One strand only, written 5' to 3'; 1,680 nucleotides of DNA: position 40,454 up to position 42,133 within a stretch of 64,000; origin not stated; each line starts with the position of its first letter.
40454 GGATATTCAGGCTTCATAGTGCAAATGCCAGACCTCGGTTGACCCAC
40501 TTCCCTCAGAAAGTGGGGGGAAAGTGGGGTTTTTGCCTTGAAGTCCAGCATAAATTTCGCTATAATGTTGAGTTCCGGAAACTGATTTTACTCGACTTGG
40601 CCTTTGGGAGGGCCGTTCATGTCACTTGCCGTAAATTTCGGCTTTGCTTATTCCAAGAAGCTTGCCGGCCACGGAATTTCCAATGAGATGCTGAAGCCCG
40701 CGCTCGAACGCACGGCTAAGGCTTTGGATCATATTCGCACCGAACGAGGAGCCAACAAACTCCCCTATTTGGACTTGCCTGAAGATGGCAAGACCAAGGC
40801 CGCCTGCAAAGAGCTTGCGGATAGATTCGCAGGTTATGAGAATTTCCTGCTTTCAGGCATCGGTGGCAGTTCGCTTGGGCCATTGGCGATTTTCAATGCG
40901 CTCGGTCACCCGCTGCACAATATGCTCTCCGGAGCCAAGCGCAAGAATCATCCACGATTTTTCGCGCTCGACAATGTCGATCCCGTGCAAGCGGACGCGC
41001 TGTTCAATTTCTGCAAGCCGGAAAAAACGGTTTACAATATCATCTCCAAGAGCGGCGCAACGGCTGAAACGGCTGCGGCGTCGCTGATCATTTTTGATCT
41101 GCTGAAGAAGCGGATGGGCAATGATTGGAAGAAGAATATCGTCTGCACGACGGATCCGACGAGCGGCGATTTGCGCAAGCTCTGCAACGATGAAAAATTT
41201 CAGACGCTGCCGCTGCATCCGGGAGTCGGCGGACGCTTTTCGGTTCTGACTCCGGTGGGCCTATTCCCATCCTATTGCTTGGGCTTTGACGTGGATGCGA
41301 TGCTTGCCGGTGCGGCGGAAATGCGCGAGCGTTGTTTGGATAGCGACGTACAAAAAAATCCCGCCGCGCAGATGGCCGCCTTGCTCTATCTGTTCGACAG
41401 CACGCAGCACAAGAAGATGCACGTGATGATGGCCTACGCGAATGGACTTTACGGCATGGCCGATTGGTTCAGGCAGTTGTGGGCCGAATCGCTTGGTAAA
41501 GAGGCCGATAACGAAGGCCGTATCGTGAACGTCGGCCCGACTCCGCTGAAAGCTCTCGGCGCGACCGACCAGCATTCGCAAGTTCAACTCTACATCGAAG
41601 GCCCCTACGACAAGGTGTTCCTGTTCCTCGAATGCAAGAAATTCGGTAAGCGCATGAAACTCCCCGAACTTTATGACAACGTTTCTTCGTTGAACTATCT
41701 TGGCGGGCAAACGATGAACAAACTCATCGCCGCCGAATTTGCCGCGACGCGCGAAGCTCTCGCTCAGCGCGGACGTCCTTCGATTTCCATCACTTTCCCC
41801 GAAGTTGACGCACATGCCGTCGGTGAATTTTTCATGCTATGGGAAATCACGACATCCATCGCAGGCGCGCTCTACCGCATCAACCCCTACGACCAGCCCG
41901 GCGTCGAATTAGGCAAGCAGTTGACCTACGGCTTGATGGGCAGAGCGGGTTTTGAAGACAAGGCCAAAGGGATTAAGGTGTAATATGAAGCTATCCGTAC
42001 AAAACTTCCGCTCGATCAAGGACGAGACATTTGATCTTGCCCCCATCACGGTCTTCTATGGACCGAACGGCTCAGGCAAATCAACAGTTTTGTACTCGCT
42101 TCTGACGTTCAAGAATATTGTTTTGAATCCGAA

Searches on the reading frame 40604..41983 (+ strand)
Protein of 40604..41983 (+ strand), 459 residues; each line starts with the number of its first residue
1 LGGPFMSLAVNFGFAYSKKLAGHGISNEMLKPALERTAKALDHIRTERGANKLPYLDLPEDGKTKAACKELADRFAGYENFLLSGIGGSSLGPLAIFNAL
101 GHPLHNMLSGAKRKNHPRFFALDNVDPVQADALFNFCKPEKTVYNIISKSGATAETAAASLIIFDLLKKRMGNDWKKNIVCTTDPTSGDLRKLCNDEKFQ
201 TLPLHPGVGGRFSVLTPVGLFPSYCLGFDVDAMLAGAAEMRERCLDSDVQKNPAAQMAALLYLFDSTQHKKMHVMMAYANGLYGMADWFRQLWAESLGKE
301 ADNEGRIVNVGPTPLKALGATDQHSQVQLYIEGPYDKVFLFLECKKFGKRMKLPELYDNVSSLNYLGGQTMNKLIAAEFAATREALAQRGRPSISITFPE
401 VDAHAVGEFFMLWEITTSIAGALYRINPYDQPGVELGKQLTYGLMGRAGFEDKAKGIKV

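Call 3: search_protein_families(library=pfam, proteins=[window:40604-41983:+], max_evalue=0.1)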
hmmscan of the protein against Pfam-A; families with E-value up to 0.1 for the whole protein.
window:40604-41983:+ (459 aa): 1 family
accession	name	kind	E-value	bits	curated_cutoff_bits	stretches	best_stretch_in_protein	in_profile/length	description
PF00342.24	PGI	-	1.1e-35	123.7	22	1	81-441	99-462/486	Phosphoglucose isomerase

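Call 53: find_related_loci(query=window:40619-41983:+, collection=metagenome_contigs, flank=5000)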
Query window:40619-41983:+ (454 aa) in metagenome_contigs; peptide patterns used: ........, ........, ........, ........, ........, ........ (x = any residue, [..] = any of these).
52 stretches matched a pattern; 5 encode a relative of the query (tblastn E <= 1e-3); 5 distinct loci.
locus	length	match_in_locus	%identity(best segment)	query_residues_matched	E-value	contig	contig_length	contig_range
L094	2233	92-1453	96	1-454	0e+0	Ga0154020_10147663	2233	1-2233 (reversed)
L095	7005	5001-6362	85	1-454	0e+0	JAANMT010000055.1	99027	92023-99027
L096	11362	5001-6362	85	1-454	0e+0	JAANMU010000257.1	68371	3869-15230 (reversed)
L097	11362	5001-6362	85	1-454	0e+0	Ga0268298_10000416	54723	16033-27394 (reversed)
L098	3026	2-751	94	205-454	1e-162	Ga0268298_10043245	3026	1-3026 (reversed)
